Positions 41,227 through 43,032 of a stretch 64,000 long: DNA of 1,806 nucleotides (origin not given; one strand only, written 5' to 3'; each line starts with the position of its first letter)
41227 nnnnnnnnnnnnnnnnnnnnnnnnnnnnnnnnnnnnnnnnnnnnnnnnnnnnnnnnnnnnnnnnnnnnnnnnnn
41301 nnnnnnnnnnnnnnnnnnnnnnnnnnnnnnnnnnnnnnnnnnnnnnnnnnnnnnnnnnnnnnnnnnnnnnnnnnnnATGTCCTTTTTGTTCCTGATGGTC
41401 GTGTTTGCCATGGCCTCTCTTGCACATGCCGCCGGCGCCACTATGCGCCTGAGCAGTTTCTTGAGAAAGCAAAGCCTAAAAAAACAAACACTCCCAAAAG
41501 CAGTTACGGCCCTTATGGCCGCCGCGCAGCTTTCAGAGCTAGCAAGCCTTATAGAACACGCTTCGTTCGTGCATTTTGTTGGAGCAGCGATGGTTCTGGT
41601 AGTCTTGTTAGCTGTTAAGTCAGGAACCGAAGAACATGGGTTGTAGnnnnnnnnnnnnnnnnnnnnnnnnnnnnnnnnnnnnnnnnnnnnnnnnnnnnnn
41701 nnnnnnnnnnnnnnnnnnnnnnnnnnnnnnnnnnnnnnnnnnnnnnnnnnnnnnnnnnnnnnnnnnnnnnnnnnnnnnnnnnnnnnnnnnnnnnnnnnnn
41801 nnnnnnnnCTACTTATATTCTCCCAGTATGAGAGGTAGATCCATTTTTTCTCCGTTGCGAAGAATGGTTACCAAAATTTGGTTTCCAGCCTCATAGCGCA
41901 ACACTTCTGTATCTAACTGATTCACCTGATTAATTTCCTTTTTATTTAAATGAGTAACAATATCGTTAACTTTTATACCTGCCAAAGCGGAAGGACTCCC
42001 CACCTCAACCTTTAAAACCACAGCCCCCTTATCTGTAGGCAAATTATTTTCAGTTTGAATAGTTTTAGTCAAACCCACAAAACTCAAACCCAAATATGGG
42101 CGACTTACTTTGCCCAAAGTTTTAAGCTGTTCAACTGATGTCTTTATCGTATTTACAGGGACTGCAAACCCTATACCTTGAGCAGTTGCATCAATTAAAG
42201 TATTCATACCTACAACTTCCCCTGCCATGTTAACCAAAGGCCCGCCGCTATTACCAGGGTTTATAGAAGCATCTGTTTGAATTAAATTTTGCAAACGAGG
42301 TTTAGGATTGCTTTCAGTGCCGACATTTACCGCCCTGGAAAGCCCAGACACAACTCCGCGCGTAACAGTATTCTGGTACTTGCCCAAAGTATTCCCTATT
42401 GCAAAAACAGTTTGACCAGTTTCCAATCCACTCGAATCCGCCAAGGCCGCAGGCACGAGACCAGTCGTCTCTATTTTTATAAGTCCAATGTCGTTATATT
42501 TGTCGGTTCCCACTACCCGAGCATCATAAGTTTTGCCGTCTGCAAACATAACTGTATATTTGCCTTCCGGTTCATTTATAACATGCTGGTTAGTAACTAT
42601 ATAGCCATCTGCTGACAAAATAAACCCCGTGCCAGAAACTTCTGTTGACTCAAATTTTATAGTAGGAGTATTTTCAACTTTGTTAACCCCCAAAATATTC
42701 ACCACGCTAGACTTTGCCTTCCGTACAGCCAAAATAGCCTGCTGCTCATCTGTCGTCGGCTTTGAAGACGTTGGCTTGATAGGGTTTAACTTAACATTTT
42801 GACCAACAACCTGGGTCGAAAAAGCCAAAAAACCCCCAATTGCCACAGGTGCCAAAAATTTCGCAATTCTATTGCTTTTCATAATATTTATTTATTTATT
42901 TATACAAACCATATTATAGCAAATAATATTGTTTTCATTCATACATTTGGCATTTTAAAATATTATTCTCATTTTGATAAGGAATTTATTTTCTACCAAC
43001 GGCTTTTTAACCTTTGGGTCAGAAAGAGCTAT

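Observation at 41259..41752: Complete synthetic-looking expression unit for an 89-aa Ala/Leu-rich membrane or secreted peptide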

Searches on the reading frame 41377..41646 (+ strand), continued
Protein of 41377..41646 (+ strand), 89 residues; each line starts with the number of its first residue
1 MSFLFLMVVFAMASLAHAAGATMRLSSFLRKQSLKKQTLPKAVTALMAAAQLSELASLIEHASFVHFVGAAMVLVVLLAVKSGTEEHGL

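Call 48: find_encoding_contigs(protein=P0050, flank=2500, max_places=1)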
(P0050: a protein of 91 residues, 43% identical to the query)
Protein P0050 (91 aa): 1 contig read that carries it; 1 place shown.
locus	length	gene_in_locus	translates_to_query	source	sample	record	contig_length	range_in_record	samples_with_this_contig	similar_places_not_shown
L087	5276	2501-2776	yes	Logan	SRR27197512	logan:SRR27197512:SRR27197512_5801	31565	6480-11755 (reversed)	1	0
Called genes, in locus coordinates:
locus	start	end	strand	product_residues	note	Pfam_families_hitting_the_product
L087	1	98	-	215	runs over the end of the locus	PF12146:Hydrolase_4, PF00561:Abhydrolase_1, PF12697:Abhydrolase_6 (faint), PF00326:Peptidase_S9 (faint)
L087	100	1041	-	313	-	PF00892:EamA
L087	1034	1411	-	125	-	PF01687:Flavokinase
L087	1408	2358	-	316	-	PF01266:DAO (faint), PF03486:HI0933_like (faint), PF07992:Pyr_redox_2, PF13738:Pyr_redox_3, PF00070:Pyr_redox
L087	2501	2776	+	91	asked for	-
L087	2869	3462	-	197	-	-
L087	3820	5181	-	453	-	PF00391:PEP-utilizers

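Call 49: find_encoding_contigs(protein=P0037, flank=2500, max_places=1)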
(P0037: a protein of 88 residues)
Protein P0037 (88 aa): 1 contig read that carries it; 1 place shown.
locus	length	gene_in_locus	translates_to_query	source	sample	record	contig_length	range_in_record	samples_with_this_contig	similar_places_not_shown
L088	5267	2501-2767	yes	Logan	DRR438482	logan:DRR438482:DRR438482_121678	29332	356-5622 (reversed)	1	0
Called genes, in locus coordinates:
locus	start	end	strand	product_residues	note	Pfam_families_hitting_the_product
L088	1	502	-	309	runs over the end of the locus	PF00892:EamA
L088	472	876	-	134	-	PF01687:Flavokinase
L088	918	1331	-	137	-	-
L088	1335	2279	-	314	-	PF00890:FAD_binding_2 (faint), PF01266:DAO (faint), PF03486:HI0933_like (faint), PF07992:Pyr_redox_2, PF13738:Pyr_redox_3, PF00070:Pyr_redox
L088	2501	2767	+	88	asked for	-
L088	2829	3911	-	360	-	PF00089:Trypsin, PF13365:Trypsin_2, PF00595:PDZ, PF13180:PDZ_2, PF17820:PDZ_6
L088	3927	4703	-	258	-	-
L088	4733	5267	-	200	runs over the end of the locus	PF06736:TMEM175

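Call 50: find_encoding_contigs(protein=P0068, flank=2500, max_places=1)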
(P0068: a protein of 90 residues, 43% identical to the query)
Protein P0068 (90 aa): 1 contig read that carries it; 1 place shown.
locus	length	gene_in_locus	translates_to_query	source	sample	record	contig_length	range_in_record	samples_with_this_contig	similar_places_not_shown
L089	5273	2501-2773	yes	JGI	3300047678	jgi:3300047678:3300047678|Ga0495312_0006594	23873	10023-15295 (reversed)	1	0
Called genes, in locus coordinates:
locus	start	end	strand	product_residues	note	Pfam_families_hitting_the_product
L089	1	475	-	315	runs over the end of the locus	PF00892:EamA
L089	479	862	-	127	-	PF01687:Flavokinase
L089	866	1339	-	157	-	-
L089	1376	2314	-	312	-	PF00890:FAD_binding_2 (faint), PF01266:DAO (faint), PF01946:Thi4 (faint), PF03486:HI0933_like (faint), PF07992:Pyr_redox_2, PF13738:Pyr_redox_3, PF00070:Pyr_redox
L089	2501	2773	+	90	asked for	-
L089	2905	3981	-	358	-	PF00089:Trypsin, PF13365:Trypsin_2, PF13180:PDZ_2, PF17820:PDZ_6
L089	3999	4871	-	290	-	-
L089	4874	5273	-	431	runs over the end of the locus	PF01595:CNNM, PF00571:CBS (weak), PF03471:CorC_HlyC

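Call 51: find_encoding_contigs(protein=P0055, flank=2500, max_places=1)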
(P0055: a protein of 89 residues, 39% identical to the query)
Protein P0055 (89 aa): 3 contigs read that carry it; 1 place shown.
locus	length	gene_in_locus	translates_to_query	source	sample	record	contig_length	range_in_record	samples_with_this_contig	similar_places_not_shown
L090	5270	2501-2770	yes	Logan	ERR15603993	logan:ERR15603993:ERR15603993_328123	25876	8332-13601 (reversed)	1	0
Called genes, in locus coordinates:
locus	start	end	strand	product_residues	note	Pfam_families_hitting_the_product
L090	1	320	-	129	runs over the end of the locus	PF01687:Flavokinase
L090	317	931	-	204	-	-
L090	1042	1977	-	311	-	PF00890:FAD_binding_2 (faint), PF01134:GIDA (faint), PF01266:DAO (faint), PF01946:Thi4 (faint), PF03486:HI0933_like (faint), PF07992:Pyr_redox_2, PF13738:Pyr_redox_3, PF00070:Pyr_redox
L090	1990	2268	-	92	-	PF02583:Trns_repr_metal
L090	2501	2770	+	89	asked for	-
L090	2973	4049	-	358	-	PF00089:Trypsin, PF13365:Trypsin_2, PF13180:PDZ_2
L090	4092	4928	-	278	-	-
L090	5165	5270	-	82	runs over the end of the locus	PF01541:GIY-YIG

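Call 52: find_encoding_contigs(protein=P0020, flank=2500, max_places=1)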
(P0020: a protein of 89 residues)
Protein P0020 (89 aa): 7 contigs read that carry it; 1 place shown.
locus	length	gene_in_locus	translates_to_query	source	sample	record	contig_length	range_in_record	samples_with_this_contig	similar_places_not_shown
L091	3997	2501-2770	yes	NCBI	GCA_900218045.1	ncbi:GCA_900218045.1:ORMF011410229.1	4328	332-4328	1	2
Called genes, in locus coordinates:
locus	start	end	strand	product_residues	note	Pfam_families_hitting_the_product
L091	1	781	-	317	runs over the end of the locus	PF00892:EamA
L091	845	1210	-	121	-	PF01687:Flavokinase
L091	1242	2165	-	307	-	PF00890:FAD_binding_2 (faint), PF01134:GIDA (faint), PF01266:DAO (faint), PF01494:FAD_binding_3 (faint), PF01946:Thi4 (faint), PF07992:Pyr_redox_2, PF13738:Pyr_redox_3, PF00070:Pyr_redox, +1 more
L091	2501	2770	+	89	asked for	-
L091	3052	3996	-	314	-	?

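Call 81: search_protein_families(library=padloc, proteins=[P0001, P0002, P0003, P0013, P0020, P0063, P0075], max_evalue=1)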
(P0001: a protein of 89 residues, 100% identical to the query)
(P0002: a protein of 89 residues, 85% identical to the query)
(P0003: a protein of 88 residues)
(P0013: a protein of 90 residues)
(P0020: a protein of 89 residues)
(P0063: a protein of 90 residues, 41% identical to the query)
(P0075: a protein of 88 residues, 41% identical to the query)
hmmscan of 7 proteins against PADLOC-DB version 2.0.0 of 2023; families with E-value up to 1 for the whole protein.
P0001 (89 aa): 0 families

P0002 (89 aa): 0 families

P0003 (88 aa): 0 families

P0013 (90 aa): 0 families

P0020 (89 aa): 0 families

P0063 (90 aa): 0 families

P0075 (88 aa): 0 families

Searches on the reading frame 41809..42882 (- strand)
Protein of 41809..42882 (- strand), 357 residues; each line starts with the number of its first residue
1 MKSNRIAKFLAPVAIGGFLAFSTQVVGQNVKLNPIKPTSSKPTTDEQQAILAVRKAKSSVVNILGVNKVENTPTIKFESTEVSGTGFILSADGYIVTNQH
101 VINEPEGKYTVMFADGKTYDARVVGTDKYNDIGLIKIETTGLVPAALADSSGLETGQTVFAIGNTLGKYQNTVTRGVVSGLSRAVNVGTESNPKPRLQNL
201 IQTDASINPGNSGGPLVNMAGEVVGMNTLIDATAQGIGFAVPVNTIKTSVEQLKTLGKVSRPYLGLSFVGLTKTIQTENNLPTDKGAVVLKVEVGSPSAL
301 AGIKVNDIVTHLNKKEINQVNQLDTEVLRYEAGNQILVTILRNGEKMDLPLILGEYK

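Call 10: search_protein_families(library=pfam, proteins=[window:41809-42882:-], max_evalue=1)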
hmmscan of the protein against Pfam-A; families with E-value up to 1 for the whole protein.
window:41809-42882:- (357 aa): 8 families
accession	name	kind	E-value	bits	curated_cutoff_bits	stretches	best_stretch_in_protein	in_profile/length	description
PF13365.12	Trypsin_2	-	1.5e-34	120.3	27.6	1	84-226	1-144/144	Trypsin-like peptidase domain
PF00089.32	Trypsin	-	1.3e-21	77.9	20.6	1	77-247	20-217/220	Trypsin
PF13180.12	PDZ_2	-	5.9e-14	52.5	27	1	262-349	1-76/80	PDZ domain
PF17820.7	PDZ_6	-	7.3e-07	29.3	27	1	288-323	1-36/54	PDZ domain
PF00595.29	PDZ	-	9.7e-06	26.3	23.2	1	266-340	9-80/81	PDZ domain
PF10459.15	Peptidase_S46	-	0.0025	17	22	1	203-237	626-658/698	Peptidase S46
PF03018.19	Dirigent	-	0.035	14.3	29.1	1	54-111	87-141/148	Dirigent-like protein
PF12396.14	DUF3659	-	0.19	12.1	24.8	0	273-307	6-40/61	Protein of unknown function (DUF3659)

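Call 12: find_encoding_contigs(protein=window:41809-42882:-, flank=3000, max_places=6)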
Protein window:41809-42882:- (357 aa): no gene with exactly this product is on record in the collection.
